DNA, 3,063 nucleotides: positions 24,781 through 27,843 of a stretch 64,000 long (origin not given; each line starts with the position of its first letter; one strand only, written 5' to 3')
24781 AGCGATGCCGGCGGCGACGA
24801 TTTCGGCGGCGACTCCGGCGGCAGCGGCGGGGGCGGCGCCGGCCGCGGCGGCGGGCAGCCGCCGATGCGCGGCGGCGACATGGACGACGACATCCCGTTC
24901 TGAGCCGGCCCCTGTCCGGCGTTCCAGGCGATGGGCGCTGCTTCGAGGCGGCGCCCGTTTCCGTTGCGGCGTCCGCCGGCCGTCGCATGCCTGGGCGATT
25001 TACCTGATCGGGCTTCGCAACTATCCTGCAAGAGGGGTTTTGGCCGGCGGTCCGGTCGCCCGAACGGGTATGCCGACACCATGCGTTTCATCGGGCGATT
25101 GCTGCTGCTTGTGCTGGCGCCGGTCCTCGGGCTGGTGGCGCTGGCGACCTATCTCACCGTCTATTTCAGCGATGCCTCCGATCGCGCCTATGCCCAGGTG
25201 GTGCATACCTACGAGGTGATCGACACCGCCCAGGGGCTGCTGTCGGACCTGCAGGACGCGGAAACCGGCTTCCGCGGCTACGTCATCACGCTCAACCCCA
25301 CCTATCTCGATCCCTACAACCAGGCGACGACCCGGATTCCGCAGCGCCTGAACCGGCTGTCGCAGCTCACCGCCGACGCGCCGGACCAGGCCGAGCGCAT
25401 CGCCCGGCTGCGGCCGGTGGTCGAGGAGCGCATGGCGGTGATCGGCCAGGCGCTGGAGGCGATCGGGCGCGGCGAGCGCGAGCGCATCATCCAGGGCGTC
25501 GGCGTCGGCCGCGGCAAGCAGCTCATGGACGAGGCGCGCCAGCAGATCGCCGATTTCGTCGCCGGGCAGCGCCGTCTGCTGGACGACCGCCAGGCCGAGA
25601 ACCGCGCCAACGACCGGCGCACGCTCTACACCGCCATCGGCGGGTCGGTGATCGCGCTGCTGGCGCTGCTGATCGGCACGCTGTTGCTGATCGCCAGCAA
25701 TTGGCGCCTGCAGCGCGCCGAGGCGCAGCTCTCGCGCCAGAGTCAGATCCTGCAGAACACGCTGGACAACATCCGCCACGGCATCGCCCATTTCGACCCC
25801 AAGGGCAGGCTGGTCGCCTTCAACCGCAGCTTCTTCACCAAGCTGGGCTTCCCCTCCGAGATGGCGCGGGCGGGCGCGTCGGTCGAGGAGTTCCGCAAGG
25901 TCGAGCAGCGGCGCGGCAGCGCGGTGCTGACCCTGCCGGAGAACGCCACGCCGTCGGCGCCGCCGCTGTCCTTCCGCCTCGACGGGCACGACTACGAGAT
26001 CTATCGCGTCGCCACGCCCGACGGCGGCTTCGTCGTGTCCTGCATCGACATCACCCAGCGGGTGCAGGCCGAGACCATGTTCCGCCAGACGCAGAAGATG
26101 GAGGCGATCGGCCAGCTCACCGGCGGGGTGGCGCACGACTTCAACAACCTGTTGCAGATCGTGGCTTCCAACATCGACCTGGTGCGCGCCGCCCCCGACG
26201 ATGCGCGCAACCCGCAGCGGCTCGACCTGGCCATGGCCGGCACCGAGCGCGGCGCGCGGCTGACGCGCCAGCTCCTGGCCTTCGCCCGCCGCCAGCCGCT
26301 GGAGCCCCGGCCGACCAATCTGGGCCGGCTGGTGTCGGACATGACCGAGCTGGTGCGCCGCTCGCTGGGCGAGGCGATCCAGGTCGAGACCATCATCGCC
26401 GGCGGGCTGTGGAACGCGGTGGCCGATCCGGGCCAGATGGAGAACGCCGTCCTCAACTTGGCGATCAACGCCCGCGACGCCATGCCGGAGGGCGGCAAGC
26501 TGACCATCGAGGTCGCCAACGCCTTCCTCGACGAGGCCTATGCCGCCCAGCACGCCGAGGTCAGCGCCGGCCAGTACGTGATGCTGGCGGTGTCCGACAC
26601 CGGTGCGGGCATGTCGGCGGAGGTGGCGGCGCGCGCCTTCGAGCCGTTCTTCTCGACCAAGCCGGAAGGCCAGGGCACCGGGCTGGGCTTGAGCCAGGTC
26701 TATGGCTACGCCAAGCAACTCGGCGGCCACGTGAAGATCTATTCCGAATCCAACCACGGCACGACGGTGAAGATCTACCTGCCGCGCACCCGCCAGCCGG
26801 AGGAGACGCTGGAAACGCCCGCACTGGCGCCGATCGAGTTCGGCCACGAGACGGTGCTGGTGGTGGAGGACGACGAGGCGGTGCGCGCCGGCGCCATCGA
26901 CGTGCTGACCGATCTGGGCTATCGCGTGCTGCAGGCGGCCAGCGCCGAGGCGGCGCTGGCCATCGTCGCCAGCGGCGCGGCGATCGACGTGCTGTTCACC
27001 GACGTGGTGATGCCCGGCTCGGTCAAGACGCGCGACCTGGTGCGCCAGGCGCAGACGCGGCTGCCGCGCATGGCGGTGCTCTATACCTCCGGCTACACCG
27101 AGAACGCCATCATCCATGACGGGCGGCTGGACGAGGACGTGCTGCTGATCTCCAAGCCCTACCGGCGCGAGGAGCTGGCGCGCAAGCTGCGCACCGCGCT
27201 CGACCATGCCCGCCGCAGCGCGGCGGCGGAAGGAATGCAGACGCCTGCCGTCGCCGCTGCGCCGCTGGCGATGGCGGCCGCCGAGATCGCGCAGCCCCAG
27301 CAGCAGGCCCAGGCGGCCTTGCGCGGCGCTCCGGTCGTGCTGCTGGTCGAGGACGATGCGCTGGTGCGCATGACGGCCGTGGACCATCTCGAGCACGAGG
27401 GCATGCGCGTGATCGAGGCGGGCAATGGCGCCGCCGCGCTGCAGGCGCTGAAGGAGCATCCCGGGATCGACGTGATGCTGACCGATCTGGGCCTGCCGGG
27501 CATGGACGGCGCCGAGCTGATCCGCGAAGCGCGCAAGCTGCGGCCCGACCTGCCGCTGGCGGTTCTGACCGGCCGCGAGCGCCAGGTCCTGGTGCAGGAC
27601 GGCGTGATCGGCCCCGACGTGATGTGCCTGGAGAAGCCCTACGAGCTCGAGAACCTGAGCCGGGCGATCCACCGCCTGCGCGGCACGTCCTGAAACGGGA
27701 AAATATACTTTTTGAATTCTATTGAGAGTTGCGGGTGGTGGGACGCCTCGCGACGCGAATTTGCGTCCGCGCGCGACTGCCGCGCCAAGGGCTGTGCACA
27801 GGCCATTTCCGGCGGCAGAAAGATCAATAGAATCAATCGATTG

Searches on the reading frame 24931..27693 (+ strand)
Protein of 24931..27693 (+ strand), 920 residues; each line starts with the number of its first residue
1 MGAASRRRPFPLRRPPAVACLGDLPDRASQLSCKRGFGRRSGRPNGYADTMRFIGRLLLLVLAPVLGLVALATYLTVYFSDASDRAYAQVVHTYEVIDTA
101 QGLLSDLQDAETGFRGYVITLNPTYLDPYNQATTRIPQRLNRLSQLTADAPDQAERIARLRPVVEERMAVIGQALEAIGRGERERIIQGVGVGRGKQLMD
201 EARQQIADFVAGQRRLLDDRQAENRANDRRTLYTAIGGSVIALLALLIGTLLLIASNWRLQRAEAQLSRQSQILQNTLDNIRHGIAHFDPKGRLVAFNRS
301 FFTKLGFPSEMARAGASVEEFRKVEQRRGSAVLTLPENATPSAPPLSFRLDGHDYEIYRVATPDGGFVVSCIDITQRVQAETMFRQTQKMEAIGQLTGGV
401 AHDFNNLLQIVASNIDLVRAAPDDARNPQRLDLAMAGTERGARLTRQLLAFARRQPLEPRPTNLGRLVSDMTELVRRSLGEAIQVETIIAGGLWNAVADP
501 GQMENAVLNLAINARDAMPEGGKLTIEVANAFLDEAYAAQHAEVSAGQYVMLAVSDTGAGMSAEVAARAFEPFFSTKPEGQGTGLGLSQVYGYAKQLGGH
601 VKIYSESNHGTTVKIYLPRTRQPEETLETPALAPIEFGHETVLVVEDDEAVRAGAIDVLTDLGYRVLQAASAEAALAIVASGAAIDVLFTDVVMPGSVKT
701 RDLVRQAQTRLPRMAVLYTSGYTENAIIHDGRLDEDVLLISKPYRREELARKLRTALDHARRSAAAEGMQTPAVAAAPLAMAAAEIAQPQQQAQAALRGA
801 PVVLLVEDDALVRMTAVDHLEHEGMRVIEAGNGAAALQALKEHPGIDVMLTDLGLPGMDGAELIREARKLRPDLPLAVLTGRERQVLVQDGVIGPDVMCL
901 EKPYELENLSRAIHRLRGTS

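Call 61: search_protein_families(library=pfam, proteins=[window:24931-27693:+], max_evalue=0.00001)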
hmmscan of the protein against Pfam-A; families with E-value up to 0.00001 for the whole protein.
window:24931-27693:+ (920 aa): 4 families
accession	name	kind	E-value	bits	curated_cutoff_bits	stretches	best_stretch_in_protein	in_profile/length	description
PF05227.19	CHASE3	-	7e-39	133.3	28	1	88-223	3-138/138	CHASE3 domain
PF00072.30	Response_reg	-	2.3e-32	111.9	30.2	2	803-913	1-110/111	Response regulator receiver domain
PF02518.31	HATPase_c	-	1e-18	68.3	26.4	1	499-620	2-110/111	Histidine kinase-, DNA gyrase B-, and HSP90-like ATPase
PF12860.13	PAS_7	-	9.7e-14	51.9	27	1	278-381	1-114/115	PAS fold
